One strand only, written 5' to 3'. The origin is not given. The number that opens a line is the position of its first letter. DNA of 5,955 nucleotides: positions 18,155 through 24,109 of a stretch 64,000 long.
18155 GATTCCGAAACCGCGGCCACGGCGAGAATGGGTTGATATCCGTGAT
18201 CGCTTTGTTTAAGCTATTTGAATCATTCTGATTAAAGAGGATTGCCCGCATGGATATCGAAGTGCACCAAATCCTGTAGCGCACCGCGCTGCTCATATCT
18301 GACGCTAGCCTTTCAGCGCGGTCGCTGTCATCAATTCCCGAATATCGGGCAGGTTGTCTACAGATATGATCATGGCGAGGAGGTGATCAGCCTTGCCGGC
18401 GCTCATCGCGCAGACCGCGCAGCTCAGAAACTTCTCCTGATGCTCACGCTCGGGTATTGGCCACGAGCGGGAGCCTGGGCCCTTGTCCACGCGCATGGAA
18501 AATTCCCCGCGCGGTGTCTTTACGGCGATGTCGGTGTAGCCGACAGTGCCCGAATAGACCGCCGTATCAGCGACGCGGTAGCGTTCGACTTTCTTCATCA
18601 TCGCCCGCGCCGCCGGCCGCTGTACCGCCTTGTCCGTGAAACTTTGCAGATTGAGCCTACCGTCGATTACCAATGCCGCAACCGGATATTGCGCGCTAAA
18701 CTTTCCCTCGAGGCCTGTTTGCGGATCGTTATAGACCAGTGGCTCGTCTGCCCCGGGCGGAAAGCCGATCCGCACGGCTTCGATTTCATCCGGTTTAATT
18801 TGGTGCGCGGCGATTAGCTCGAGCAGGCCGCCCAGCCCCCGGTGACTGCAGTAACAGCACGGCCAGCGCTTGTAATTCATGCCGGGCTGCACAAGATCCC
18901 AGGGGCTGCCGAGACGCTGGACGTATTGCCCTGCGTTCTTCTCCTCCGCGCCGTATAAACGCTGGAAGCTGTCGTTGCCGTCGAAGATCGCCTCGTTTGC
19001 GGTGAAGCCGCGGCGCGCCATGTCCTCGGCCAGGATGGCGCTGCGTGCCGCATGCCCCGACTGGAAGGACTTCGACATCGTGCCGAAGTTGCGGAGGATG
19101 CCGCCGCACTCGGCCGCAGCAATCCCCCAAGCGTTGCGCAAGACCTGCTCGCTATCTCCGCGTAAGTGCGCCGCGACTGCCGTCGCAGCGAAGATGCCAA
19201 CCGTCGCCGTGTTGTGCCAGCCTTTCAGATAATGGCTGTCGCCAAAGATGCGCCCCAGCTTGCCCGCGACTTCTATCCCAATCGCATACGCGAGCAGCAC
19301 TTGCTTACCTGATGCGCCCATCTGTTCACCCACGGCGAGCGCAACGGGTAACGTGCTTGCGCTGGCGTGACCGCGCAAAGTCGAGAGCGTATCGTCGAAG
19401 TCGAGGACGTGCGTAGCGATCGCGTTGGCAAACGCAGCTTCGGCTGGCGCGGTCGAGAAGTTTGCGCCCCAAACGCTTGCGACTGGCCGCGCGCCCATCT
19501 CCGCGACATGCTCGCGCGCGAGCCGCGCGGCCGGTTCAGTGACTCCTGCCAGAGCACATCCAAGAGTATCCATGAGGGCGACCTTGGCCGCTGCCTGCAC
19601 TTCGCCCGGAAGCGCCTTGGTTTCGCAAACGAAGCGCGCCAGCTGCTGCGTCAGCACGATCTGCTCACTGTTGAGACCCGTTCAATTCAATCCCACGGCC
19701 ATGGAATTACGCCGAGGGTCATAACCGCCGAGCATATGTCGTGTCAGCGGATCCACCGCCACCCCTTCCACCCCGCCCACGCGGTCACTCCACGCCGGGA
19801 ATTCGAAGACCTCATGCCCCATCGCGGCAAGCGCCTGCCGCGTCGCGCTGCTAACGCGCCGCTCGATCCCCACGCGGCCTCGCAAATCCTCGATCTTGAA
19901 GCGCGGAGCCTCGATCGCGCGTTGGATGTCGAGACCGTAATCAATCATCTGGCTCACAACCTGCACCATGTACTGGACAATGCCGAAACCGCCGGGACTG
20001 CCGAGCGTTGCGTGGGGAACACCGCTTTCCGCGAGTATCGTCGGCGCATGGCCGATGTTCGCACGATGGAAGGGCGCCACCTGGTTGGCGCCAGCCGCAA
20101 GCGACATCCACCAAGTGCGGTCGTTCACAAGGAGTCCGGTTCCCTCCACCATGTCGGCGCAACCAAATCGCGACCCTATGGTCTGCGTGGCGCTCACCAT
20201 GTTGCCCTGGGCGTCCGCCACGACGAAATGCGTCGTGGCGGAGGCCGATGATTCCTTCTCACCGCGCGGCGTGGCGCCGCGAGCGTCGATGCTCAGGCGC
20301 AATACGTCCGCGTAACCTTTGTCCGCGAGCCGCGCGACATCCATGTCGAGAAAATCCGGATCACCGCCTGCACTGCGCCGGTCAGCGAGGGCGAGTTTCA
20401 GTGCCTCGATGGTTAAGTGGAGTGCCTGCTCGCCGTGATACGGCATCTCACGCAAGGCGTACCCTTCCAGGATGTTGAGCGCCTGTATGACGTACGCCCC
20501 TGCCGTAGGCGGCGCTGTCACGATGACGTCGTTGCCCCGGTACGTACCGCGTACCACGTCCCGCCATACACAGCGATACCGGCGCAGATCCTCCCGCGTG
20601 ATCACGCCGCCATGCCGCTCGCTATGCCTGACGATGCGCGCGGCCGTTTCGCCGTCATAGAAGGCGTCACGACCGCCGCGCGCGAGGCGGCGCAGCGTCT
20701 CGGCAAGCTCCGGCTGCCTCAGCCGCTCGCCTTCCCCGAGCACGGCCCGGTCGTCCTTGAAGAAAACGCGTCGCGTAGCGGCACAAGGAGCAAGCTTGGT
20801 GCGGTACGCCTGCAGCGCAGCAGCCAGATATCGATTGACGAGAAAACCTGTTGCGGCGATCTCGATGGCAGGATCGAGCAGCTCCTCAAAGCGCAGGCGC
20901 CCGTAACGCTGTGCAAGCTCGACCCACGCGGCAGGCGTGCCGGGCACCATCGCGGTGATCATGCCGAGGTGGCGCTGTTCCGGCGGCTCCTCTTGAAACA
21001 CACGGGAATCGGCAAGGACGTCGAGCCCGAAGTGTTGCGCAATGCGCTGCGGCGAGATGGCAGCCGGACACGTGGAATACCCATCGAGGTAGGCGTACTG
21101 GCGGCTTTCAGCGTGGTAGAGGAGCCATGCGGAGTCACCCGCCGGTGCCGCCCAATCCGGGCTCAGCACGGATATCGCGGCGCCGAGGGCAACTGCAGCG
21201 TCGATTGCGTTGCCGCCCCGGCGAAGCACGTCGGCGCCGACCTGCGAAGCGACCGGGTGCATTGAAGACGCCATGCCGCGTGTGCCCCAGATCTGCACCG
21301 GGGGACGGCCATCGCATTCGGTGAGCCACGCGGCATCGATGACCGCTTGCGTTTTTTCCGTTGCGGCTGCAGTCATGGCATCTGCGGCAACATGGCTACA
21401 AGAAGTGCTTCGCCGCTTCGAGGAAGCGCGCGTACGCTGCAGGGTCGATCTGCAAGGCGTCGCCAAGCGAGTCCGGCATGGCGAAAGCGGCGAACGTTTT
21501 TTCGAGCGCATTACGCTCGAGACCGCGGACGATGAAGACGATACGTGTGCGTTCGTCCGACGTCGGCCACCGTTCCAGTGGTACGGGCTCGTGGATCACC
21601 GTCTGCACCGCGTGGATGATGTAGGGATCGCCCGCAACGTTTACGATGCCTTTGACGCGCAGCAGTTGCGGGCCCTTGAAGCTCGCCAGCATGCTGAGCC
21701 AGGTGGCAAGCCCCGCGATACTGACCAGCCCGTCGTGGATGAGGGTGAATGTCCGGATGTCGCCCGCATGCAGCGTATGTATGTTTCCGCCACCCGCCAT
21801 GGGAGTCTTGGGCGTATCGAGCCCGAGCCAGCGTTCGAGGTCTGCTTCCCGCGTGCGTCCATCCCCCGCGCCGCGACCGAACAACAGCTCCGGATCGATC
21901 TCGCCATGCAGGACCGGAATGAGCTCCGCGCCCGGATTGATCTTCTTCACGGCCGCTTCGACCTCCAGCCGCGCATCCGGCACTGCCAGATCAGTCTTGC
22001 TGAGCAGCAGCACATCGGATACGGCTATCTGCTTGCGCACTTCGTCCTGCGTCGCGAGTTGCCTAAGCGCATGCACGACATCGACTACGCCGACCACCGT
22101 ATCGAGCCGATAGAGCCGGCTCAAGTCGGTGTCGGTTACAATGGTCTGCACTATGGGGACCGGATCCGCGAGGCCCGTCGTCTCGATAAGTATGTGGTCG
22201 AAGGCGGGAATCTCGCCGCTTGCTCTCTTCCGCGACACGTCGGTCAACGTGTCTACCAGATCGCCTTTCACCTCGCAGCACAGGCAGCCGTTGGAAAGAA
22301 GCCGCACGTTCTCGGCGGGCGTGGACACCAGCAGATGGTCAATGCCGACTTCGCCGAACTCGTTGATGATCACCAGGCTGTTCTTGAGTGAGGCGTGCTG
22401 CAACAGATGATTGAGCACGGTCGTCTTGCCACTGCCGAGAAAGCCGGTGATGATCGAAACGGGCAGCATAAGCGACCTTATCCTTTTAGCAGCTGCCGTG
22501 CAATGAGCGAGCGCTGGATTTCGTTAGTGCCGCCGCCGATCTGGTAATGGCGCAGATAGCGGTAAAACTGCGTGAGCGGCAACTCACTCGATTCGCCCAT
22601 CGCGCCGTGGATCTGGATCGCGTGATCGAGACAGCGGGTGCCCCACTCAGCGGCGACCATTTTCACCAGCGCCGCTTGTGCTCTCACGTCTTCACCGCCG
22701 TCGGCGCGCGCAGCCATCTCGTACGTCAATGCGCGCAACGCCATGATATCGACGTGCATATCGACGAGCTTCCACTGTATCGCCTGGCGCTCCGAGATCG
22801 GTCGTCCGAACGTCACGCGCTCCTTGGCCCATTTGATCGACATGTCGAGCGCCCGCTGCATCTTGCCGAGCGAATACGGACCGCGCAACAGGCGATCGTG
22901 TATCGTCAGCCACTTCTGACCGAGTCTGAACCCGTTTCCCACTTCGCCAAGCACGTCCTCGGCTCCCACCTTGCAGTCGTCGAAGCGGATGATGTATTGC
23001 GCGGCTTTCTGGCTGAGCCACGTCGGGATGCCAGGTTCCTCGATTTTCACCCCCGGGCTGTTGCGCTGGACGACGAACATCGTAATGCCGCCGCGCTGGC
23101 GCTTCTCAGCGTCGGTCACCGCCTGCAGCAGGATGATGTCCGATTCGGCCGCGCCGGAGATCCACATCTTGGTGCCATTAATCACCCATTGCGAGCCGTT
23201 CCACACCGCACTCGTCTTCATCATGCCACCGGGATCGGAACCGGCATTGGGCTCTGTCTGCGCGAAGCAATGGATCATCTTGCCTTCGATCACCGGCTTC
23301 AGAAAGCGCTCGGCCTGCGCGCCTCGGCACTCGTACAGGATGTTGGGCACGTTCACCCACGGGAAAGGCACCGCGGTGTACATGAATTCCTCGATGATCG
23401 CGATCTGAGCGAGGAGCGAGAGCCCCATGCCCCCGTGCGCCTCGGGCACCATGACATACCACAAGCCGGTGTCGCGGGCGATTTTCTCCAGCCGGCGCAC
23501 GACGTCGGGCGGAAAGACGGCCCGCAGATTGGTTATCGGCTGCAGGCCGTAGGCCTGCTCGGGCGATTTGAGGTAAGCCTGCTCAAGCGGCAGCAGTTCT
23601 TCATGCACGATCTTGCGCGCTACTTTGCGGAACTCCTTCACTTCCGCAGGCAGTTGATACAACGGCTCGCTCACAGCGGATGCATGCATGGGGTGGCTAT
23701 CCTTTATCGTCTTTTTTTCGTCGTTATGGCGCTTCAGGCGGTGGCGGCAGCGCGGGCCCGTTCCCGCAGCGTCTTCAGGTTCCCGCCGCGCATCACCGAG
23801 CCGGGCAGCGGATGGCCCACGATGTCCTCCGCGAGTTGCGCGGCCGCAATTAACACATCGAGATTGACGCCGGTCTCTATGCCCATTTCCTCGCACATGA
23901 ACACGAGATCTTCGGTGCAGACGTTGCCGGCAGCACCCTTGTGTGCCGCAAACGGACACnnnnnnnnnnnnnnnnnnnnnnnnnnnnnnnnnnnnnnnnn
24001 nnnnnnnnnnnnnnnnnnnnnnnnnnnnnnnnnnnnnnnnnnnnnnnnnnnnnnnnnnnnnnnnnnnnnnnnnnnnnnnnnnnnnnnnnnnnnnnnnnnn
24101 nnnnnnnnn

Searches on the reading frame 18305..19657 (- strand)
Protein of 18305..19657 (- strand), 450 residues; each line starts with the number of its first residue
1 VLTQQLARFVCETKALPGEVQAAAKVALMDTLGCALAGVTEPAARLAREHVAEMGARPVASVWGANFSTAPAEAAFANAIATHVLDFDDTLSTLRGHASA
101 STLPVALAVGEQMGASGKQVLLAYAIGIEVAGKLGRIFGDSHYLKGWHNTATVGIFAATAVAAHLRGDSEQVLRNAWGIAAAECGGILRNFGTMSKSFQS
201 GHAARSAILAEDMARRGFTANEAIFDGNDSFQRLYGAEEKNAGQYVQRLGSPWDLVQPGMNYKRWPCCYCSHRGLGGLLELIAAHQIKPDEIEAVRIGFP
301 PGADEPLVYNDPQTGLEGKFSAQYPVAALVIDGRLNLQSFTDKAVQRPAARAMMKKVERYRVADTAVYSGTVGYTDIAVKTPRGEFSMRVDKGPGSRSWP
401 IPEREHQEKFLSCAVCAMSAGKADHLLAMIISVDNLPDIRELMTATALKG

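Call 4: search_protein_families(library=pfam, proteins=[window:18305-19657:-])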
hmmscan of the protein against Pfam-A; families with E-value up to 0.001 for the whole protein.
window:18305-19657:- (450 aa): 2 families
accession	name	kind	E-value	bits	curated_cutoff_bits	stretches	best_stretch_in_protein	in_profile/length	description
PF03972.19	MmgE_PrpD_N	-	4.3e-59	200.1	32.1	1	4-239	1-239/244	MmgE/PrpD N-terminal domain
PF19305.4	MmgE_PrpD_C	-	2.2e-23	83.4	32.1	1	265-429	1-167/173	MmgE/PrpD C-terminal domain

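Call 45: search_protein_families(library=ncbifam, proteins=[window:18305-19657:-], max_evalue=1e-20)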
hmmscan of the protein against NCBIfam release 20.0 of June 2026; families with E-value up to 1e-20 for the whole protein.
window:18305-19657:- (450 aa): 0 families

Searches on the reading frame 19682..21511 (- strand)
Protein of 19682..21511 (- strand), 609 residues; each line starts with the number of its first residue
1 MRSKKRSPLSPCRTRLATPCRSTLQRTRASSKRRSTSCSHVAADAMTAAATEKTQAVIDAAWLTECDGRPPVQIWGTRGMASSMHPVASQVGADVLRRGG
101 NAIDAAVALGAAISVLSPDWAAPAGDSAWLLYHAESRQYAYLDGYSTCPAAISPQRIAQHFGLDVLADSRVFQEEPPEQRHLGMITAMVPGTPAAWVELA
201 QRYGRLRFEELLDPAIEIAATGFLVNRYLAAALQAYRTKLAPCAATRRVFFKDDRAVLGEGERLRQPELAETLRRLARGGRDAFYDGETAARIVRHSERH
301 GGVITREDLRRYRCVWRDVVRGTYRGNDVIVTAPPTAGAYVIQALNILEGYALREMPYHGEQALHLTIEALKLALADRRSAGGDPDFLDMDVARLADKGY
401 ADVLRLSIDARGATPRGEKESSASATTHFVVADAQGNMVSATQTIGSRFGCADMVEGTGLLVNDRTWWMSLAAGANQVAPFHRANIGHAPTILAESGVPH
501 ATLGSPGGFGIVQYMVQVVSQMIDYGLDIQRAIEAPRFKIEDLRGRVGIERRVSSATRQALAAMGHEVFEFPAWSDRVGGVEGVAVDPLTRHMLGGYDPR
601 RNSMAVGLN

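Call 4: search_protein_families(library=pfam, proteins=[window:19682-21511:-])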
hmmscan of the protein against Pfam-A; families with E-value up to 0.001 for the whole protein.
window:19682-21511:- (609 aa): 1 family
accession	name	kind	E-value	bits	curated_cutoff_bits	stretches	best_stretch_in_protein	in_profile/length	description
PF01019.26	G_glu_transpept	-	2e-120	403.5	27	1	94-602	2-511/512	Gamma-glutamyltranspeptidase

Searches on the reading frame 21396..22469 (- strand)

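Call 4: search_protein_families(library=pfam, proteins=[window:21396-22469:-])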
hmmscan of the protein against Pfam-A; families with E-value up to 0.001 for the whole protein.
window:21396-22469:- (357 aa): 2 families
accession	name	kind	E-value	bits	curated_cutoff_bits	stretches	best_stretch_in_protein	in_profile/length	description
PF02492.25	cobW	-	4.6e-49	166.9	20.7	1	3-184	1-179/180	CobW/HypB/UreG, nucleotide-binding domain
PF07683.19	CobW_C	-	2.5e-18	66.2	22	1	238-329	1-93/94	Cobalamin synthesis protein cobW C-terminal domain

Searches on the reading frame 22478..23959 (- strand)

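Call 4: search_protein_families(library=pfam, proteins=[window:22478-23959:-])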
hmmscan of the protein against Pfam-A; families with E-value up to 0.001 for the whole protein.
window:22478-23959:- (493 aa): 4 families
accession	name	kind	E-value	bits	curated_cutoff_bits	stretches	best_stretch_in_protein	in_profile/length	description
PF00441.29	Acyl-CoA_dh_1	-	7e-41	140.3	22.4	1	342-491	2-150/150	Acyl-CoA dehydrogenase, C-terminal domain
PF02770.24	Acyl-CoA_dh_M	-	3e-20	72.6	33.3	1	231-309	1-78/97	Acyl-CoA dehydrogenase, middle domain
PF08028.16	Acyl-CoA_dh_2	-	1.9e-13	51.3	22.7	1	362-467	6-121/134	Acyl-CoA dehydrogenase, C-terminal domain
PF02771.21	Acyl-CoA_dh_N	-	4.1e-09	37.2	22.9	1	106-227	3-113/113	Acyl-CoA dehydrogenase, N-terminal domain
